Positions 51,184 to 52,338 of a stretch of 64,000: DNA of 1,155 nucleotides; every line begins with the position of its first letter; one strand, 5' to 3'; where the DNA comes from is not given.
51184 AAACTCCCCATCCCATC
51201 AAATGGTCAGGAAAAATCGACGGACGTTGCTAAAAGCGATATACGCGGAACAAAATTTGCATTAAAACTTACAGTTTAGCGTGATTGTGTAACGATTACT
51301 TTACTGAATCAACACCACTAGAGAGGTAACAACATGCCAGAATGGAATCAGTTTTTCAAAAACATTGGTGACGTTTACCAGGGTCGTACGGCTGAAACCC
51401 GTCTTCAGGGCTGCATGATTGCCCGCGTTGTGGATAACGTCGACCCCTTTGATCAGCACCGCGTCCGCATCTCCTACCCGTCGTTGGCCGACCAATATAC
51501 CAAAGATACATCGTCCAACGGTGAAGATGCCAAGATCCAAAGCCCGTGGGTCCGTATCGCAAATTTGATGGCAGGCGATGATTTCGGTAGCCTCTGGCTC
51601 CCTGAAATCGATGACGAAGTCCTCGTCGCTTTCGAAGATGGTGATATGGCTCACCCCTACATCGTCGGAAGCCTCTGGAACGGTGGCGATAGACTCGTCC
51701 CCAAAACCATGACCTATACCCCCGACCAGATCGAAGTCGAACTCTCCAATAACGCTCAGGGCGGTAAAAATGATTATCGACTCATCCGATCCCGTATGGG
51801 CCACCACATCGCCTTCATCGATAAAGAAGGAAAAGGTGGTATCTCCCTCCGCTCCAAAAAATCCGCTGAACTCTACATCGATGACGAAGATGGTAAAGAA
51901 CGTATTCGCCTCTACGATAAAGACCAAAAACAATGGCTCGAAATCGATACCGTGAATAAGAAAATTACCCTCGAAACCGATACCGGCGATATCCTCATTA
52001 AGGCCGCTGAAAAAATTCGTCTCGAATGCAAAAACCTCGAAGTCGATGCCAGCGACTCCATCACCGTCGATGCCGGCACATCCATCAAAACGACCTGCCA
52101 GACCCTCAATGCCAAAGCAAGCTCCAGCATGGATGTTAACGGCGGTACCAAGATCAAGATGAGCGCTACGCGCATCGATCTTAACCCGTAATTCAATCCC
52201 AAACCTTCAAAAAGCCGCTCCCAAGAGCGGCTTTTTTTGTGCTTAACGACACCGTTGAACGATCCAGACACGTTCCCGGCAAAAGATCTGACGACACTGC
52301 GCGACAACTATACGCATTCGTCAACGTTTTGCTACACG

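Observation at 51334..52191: Orphan phage gpV/gp5-like baseplate spike gene without other tail genes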

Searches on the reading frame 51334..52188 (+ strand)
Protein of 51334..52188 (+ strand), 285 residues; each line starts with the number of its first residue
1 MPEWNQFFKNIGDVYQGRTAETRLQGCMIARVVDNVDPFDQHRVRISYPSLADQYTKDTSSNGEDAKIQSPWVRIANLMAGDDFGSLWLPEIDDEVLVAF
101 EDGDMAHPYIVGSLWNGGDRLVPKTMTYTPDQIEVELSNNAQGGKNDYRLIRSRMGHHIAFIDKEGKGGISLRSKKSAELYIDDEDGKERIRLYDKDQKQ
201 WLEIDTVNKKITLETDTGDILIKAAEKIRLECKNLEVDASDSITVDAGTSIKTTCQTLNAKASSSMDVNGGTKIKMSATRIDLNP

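Call 3: search_protein_families(library=pfam, proteins=[window:51334-52188:+], max_evalue=0.01)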
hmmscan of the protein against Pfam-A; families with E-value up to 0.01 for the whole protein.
window:51334-52188:+ (285 aa): 3 families
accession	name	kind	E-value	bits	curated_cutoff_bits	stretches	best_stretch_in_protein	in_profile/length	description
PF04717.18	Phage_base_V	-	7e-20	71.6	23.8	1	29-115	2-75/75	Type VI secretion system/phage-baseplate injector OB domain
PF20093.5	DUF6484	-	0.0031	18.6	27.6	1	91-113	38-60/61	Domain of unknown function (DUF6484)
PF12059.13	DUF3540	-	0.0032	17.8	27.9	0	225-265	67-109/199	Protein of unknown function (DUF3540)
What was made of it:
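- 51334..52191 (+): Spike gene: 285 aa. N-terminal roughly 25-aa clade-specific segment, gp5/gpV OB-fold (residues 29-115, with a low-confidence 13-aa insertion near residues 53-66), linker, then beta-helix to the C-terminal 'IDLNP'. PF04717 E=7e-20 (call 3).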

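Call 4: search_protein_families(library=ncbifam, proteins=[window:51334-52188:+], max_evalue=0.01)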
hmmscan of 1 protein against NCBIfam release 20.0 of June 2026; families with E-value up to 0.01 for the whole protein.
window:51334-52188:+ (285 aa): 5 families
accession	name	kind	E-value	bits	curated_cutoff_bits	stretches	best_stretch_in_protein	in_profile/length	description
NF033848.1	VgrG_rel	hypoth_equivalog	4.8e-29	101.1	275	1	18-176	368-504/547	VgrG-related protein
TIGR01646.1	vgr_GE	subfamily_domain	2e-16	60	121.8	1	24-176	344-479/480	type VI secretion system tip protein VgrG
TIGR03361.1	VI_Rhs_Vgr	subfamily_domain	4.4e-14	51.9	186.35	1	63-186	392-504/513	type VI secretion system tip protein TssI/VgrG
NF041249.1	T6SS_TssI_Fran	equivalog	4.7e-05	23.4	100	1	204-279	77-150/163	type VI secretion system tip protein TssI/VgrG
TIGR01644.1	phage_P2_V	subfamily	0.0003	20.4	46.75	0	67-115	30-77/192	phage baseplate assembly protein V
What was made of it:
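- On T6SS VgrG/TssI (TIGR01646, TIGR03361, NF033848): Only model positions from about 344 or 368 onward are matched (call 4).
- On Phage P2 gpV subfamily (TIGR01644): 20.4 bits against 46.75 (call 4).
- Closest known: T6SS VgrG. Different: All VgrG models score far below their cut-offs (60 vs 121.8; 51.9 vs 186; 101 vs 275; call 4).
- Closest known: Phage P2 gpV / R2-pyocin spike PA0616. Different: TIGR01644 scores 20.4 against a cut-off of 46.75 (call 4).
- Closest known: Francisella VgrG. Same: Residues 204-279 weakly match NF041249 (E=4.7e-5; call 4).
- Partial VgrG-type hits confined to the C-terminal OB plus helix part (call 4). The protein lacks the gp27-like half that every canonical T6SS VgrG has (call 4). 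There is no gp27-like domain (call 4).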

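Call 5: search_protein_families(library=phrogs, proteins=[window:51334-52188:+], max_evalue=0.01)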
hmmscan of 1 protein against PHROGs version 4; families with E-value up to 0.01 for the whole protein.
window:51334-52188:+ (285 aa): 4 families
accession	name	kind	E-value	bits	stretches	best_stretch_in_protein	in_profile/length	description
phrog_34729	-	unknown function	4e-07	29.5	1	65-117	471-523/910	-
phrog_4011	-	tail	0.00015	21.9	1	71-117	70-116/315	baseplate protein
phrog_9992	-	tail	0.00038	21.1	0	201-279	110-191/228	baseplate assembly protein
phrog_3216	-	tail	0.0042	17.7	1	201-276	178-256/325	baseplate assembly protein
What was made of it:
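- Checked: C-terminus: the beta-helix is supported by weak matches of residues 201-279 to Francisella TssI and to PHROG baseplate families (calls 4, 5).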

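Call 9: find_homologous_proteins(query=window:51334-52188:+, max_evalue=0.001)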
Query window:51334-52188:+ (285 aa): 146 proteins with E <= 0.001 among 576 candidates; the best 120 are listed.
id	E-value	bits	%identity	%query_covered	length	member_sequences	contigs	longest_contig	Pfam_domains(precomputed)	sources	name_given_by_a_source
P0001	7.9e-189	644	100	100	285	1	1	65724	PF04717.19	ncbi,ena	-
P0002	5.3e-119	415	67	96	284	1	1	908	PF04717.19,PF20093.6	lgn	-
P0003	6.2e-118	411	66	96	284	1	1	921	PF04717.19,PF20093.6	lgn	-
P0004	3.6e-116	406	65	96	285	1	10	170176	PF04717.19,PF20093.6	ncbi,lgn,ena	-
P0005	1.0e-114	401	64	96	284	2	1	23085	PF04717.19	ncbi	-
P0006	9.9e-114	398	63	96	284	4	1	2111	PF04717.19,PF20093.6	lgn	-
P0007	5.2e-113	395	64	96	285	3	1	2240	PF04717.19,PF20093.6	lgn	-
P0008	2.1e-112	393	61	96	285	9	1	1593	PF04717.19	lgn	-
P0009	2.5e-111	390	62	100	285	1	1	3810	PF04717.19,PF20093.6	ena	-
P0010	2.6e-111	390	64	96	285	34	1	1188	PF04717.19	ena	-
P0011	1.2e-110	387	61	96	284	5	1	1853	PF04717.19,PF20093.6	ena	-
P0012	1.8e-110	387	63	96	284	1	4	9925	PF04717.19,PF20093.6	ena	-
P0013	1.9e-110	387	61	98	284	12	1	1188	PF04717.19,PF20093.6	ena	-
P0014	3.4e-110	386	63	96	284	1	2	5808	PF04717.19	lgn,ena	-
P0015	3.5e-110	386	63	96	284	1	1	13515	PF04717.19,PF20093.6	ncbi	-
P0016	4.4e-110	386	65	92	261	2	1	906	PF04717.19,PF20093.6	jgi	jgi:uncharacterized protein involved in type VI secretion and phage assembly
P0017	1.4e-109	384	61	96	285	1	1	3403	PF04717.19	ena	-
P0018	3.4e-109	383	61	96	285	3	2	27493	PF04717.19,PF20093.6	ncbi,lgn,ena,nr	ncbi:MAG: hypothetical protein IJU23_06505 [Proteobacteria bacterium]|nr:hypothetical protein [Pseud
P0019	3.5e-109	383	63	96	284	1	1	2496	PF04717.19,PF20093.6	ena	-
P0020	4.3e-109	382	60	96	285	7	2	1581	PF04717.19,PF20093.6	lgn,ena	-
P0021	5.9e-109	382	61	96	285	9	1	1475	PF04717.19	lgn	-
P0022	9.0e-109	381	59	96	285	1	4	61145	PF04717.19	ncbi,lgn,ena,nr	ncbi:MAG: hypothetical protein IKY83_07020 [Proteobacteria bacterium]|nr:hypothetical protein [Pseud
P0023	1.4e-108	381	60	96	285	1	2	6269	PF04717.19,PF20093.6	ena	-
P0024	2.2e-108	380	62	96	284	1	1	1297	PF04717.19,PF20093.6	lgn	-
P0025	5.1e-108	379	62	98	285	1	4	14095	PF04717.19,PF20093.6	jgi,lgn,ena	-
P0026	8.7e-108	378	63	93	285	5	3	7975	PF04717.19,PF20093.6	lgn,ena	-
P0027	1.6e-107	377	61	96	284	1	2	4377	PF04717.19,PF20093.6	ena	-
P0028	1.9e-107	377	61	98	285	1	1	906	PF04717.19,PF20093.6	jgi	-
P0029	2.0e-107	377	62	98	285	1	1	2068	PF04717.19,PF20093.6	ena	-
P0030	5.2e-107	376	60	98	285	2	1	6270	PF04717.19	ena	-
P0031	5.5e-107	375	64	92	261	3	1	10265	PF04717.19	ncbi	-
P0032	1.4e-106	374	60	96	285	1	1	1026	PF04717.19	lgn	-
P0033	1.4e-106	374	60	96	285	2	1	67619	PF04717.19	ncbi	-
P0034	2.0e-106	374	59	96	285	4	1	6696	PF04717.19,PF20093.6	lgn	-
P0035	3.3e-106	373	62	96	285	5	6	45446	PF04717.19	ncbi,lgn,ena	-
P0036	3.3e-106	373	61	96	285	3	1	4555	PF04717.19,PF20093.6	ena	-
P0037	8.1e-106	372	62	93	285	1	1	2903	PF04717.19,PF20093.6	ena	-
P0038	8.3e-106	372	64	92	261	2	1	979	PF04717.19,PF20093.6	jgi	jgi:uncharacterized protein involved in type VI secretion and phage assembly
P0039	1.6e-105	371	63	92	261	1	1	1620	PF04717.19,PF20093.6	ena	-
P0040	1.8e-105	370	64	92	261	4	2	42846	PF04717.19,PF20093.6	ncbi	-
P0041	4.4e-105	369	59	98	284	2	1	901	PF04717.19,PF20093.6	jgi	-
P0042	4.4e-105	369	61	96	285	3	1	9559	PF04717.19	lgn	-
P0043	1.0e-104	368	58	96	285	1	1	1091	PF04717.19,PF20093.6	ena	-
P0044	2.4e-104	367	61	95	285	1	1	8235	PF04717.19,PF20093.6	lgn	-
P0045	3.5e-104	366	59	96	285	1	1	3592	PF04717.19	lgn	-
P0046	9.4e-103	362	60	96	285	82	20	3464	PF04717.19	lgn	-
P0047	1.6e-102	361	61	95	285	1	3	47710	PF04717.19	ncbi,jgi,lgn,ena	ncbi:MAG: phage baseplate assembly protein V [Bradymonadales bacterium]|jgi:uncharacterized protein 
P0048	2.2e-101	357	59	96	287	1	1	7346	PF04717.19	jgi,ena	-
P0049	2.4e-101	357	58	98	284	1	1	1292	PF04717.19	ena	-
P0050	4.6e-101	356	59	93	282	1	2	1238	PF04717.19,PF20093.6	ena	-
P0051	1.8e-99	351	58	95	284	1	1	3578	PF04717.19,PF20093.6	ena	-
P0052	6.7e-99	349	57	96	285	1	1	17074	PF04717.19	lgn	-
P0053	6.5e-98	346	56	96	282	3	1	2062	PF04717.19,PF20093.6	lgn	-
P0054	2.7e-96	340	56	95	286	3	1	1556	PF04717.19,PF20093.6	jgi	jgi:uncharacterized protein involved in type VI secretion and phage assembly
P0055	1.1e-95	338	58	94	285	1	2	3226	PF04717.19,PF20093.6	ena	-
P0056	3.2e-93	330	56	95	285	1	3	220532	PF04717.19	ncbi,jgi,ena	-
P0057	1.6e-89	318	60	85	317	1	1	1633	PF04717.19,PF20093.6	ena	-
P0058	1.8e-89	318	65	78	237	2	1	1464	PF04717.19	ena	-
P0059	1.8e-87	311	55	92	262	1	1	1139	PF04717.19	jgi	jgi:uncharacterized protein involved in type VI secretion and phage assembly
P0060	6.0e-87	310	54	95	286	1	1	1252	PF04717.19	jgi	-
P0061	8.1e-86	306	53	95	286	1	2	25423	PF04717.19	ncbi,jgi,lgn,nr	ncbi:MAG: phage baseplate assembly protein V [Myxococcota bacterium]|jgi:uncharacterized protein inv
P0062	1.4e-82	295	64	74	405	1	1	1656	PF04717.19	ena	-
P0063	6.9e-78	280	51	95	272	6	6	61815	PF04717.19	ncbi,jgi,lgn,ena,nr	ncbi:MAG: hypothetical protein CO108_19990 [Deltaproteobacteria bacterium CG_4_9_14_3_um_filter_63_1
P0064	1.6e-77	279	65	66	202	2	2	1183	PF04717.19,PF20093.6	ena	-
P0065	5.7e-74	267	46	98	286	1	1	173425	PF04717.19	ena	-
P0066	1.4e-73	266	48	95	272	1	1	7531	PF04717.19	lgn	-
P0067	1.1e-71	260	49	94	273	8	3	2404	PF04717.19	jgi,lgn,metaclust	jgi:uncharacterized protein involved in type VI secretion and phage assembly|metaclust:\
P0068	3.1e-71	258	51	91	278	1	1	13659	PF04717.19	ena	-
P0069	4.6e-71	258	46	96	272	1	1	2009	PF04717.19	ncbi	-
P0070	6.2e-71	257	61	67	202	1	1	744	PF04717.19,PF20093.6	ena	-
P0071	2.3e-68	249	47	94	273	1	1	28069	PF04717.19,PF20093.6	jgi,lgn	-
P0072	5.6e-67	244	47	96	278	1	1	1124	PF04717.19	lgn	-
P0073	9.5e-67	243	46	94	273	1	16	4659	PF04717.19,PF20093.6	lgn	-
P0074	6.3e-65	237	46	94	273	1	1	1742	PF04717.19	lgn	-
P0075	3.3e-63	232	45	100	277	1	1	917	PF04717.19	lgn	-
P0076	2.2e-61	226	44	96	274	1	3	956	PF04717.19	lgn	-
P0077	1.7e-60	223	46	94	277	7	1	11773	PF04717.19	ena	-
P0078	1.9e-60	223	47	94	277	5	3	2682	PF04717.19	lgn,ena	-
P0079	3.7e-60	222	43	93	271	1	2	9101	PF04717.19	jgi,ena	-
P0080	3.4e-59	219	46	94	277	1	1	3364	PF04717.19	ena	-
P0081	4.7e-59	218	45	94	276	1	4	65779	PF04717.19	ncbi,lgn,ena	-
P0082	1.8e-52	197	41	96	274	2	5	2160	PF04717.19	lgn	-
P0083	4.6e-42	162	40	87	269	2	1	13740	PF04717.19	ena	-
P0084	1.7e-34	138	33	96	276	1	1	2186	PF04717.19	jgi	jgi:uncharacterized protein involved in type VI secretion and phage assembly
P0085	6.2e-34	136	36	93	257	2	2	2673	PF04717.19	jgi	jgi:uncharacterized protein involved in type VI secretion and phage assembly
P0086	8.7e-31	125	36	93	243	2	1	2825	PF04717.19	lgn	-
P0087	3.3e-29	120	36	77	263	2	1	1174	PF04717.19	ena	-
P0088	1.6e-25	108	34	96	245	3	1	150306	PF04717.19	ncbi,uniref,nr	ncbi:phage baseplate assembly protein V [Natrinema amylolyticum]|uniref:phage baseplate assembly pro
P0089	1.3e-24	105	40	71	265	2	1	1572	PF04717.19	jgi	jgi:uncharacterized protein involved in type VI secretion and phage assembly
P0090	2.2e-24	104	35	91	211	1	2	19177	PF04717.19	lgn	-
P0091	4.6e-24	103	32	90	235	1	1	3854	PF04717.19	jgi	jgi:uncharacterized protein involved in type VI secretion and phage assembly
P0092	2.7e-23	101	34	89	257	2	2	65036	PF04717.19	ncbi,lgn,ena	-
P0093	1.6e-21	95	32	91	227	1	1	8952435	PF04717.19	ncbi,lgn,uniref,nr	ncbi:Rhs element Vgr protein [Calothrix parasitica NIES-267]|uniref:Rhs element Vgr protein n=1 Tax=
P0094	2.2e-21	95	32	88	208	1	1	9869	PF04717.19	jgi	jgi:uncharacterized protein involved in type VI secretion and phage assembly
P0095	4.3e-21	94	35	78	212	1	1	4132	PF04717.19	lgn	-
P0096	4.5e-20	90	36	84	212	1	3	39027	PF04717.19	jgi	jgi:uncharacterized protein involved in type VI secretion and phage assembly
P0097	5.4e-20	90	35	80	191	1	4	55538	PF04717.19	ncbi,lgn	-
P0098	5.4e-20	90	33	87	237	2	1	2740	PF04717.19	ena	-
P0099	6.9e-20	90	34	90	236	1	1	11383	PF04717.19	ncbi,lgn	-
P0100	2.2e-19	88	34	78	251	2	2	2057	PF04717.19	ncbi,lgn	-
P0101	1.7e-18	85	32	86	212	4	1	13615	PF04717.19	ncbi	-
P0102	2.5e-18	85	30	93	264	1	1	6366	PF04717.19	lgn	-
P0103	2.7e-18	85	36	84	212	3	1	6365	PF04717.19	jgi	jgi:uncharacterized protein involved in type VI secretion and phage assembly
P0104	2.7e-18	84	32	82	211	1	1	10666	PF04717.19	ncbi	-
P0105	2.9e-18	84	33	88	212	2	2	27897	PF04717.19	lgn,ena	-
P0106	3.3e-18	84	33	81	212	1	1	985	PF04717.19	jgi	jgi:uncharacterized protein involved in type VI secretion and phage assembly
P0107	3.6e-18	84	34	82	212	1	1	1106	PF04717.19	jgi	jgi:uncharacterized protein involved in type VI secretion and phage assembly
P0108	6.1e-18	83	33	80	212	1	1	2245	PF04717.19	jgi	jgi:uncharacterized protein involved in type VI secretion and phage assembly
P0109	7.1e-18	83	32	83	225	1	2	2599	PF04717.19,PF10106.15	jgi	jgi:uncharacterized protein involved in type VI secretion and phage assembly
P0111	1.0e-16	79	32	83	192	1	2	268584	PF04717.19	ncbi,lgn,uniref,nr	ncbi:Rhs element Vgr protein [Lysobacter dokdonensis DS-58]|uniref:Rhs element Vgr protein n=1 Tax=L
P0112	2.1e-16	78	33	80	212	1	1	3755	PF04717.19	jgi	jgi:uncharacterized protein involved in type VI secretion and phage assembly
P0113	3.1e-16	78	34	81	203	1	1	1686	PF04717.19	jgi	jgi:uncharacterized protein involved in type VI secretion and phage assembly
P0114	1.4e-15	76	30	82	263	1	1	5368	PF04717.19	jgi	jgi:uncharacterized protein involved in type VI secretion and phage assembly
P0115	5.2e-14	70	30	82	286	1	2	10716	PF04717.19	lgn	-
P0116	1.0e-13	69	32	79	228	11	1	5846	PF04717.19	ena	-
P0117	1.1e-13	69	28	92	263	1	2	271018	PF04717.19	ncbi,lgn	-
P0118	1.7e-13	69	30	93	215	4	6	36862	PF04717.19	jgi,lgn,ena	jgi:phage baseplate assembly protein V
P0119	6.2e-13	67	28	80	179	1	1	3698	PF04717.19,PF20093.6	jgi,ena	jgi:uncharacterized protein involved in type VI secretion and phage assembly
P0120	8.5e-13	66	42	34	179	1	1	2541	PF04717.19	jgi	jgi:uncharacterized protein involved in type VI secretion and phage assembly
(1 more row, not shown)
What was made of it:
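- More than 80 intact homologues of 261-287 aa (call 9). Intact, with near-constant length in more than 80 homologues (call 9).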

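Call 10: find_encoding_contigs(protein=P0004, flank=10000, max_places=3)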
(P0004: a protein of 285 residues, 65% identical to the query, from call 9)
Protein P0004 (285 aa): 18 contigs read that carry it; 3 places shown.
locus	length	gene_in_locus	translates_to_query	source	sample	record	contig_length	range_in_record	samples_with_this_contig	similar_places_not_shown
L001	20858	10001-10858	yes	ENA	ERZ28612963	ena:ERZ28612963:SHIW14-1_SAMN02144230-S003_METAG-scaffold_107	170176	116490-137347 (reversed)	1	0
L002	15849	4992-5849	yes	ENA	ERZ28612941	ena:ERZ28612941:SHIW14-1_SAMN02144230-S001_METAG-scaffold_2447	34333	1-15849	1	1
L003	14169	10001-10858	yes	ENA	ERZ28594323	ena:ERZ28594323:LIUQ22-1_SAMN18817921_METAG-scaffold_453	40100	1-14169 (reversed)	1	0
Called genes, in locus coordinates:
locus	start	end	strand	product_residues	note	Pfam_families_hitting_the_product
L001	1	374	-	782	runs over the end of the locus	PF00069:Pkinase, PF01636:APH (faint), PF07714:PK_Tyr_Ser-Thr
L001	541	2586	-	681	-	PF01432:Peptidase_M3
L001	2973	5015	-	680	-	PF01432:Peptidase_M3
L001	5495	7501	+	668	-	PF00456:Transketolase_N, PF00676:E1_dh, PF02775:TPP_enzyme_C (faint), PF02779:Transket_pyr, PF02780:Transketolase_C, PF22613:Transketolase_C_1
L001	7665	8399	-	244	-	PF00149:Metallophos, PF12850:Metallophos_2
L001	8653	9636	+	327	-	-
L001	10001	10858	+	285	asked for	PF04717:Phage_base_V, PF20093:DUF6484 (faint)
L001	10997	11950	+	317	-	PF01795:Methyltransf_5, PF13847:Methyltransf_31 (weak)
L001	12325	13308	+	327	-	PF00710:Asparaginase, PF17763:Asparaginase_C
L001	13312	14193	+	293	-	-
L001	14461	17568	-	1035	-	PF00069:Pkinase, PF07714:PK_Tyr_Ser-Thr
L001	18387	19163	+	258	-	PF00481:PP2C (weak), PF13672:PP2C_2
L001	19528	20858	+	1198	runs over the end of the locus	PF17874:TPR_MalT (weak), PF13424:TPR_12 (weak)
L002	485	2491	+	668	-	PF00456:Transketolase_N, PF00676:E1_dh, PF02775:TPP_enzyme_C (faint), PF02779:Transket_pyr, PF02780:Transketolase_C, PF22613:Transketolase_C_1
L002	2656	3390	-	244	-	PF00149:Metallophos, PF12850:Metallophos_2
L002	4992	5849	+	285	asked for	PF04717:Phage_base_V, PF20093:DUF6484 (faint)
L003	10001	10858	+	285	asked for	PF04717:Phage_base_V, PF20093:DUF6484 (faint)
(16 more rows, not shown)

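Call 11: find_encoding_contigs(protein=P0056, flank=10000, max_places=2)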
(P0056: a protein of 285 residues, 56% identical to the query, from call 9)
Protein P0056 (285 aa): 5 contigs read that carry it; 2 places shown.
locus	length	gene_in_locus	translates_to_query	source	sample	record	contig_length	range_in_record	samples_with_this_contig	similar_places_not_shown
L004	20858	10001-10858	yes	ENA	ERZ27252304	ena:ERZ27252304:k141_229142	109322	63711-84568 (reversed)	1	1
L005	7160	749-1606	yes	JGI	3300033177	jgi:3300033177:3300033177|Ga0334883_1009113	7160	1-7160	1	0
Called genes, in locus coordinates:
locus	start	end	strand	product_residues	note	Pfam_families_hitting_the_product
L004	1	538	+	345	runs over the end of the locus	PF00586:AIRS, PF02769:AIRS_C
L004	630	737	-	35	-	-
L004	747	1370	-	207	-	-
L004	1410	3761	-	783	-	PF00403:HMA, PF00122:E1-E2_ATPase, PF00702:Hydrolase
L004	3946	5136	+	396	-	-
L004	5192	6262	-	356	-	PF03462:PCRF, PF00472:RF-1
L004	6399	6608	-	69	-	PF01197:Ribosomal_L31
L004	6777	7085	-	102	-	-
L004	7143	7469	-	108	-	PF00355:Rieske, PF13806:Rieske_2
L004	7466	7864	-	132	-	-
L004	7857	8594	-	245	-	PF01578:Cytochrom_C_asm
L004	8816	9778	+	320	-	-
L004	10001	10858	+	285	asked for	PF04717:Phage_base_V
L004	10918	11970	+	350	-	PF13489:Methyltransf_23, PF08241:Methyltransf_11 (weak)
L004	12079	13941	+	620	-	-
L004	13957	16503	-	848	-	PF02518:HATPase_c, PF00204:DNA_gyraseB, PF01751:Toprim, PF21249:GyrB_hook, PF00986:DNA_gyraseB_C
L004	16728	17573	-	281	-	-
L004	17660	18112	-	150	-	-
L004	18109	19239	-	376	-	PF00144:Beta-lactamase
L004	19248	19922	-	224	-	-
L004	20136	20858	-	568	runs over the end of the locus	PF00069:Pkinase, PF07714:PK_Tyr_Ser-Thr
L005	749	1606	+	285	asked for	PF04717:Phage_base_V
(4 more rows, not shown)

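Call 12: find_encoding_contigs(protein=P0065, flank=10000, max_places=2)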
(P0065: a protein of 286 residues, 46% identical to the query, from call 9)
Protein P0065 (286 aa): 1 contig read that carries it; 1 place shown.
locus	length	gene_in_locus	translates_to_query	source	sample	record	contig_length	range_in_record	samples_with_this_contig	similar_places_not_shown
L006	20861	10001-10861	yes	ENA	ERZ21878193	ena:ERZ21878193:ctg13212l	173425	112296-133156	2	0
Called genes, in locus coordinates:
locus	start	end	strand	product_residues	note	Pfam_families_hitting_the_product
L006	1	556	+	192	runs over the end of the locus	-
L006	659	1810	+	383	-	PF00817:IMS, PF11798:IMS_HHH, PF21999:IMS_HHH_1 (weak), PF11799:IMS_C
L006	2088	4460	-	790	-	PF12895:ANAPC3 (faint), PF13174:TPR_6 (faint), PF13432:TPR_16 (faint), PF01464:SLT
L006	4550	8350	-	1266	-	PF13491:FtsK_4TM, PF17854:FtsK_alpha, PF01580:FtsK_SpoIIIE, PF12846:AAA_10 (faint), PF09397:FtsK_gamma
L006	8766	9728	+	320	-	-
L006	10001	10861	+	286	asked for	PF04717:Phage_base_V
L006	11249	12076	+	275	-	PF01791:DeoC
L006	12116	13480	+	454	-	PF04347:FliO (weak)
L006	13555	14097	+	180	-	-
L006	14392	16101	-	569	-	PF05157:MshEN, PF00437:T2SSE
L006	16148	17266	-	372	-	PF05157:MshEN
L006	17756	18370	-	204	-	PF01712:dNK, PF13238:AAA_18 (faint), PF13671:AAA_33 (weak)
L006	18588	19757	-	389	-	PF01612:DNA_pol_A_exo1, PF00570:HRDC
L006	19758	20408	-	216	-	PF04055:Radical_SAM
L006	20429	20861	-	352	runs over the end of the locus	PF00155:Aminotran_1_2, PF01212:Beta_elim_lyase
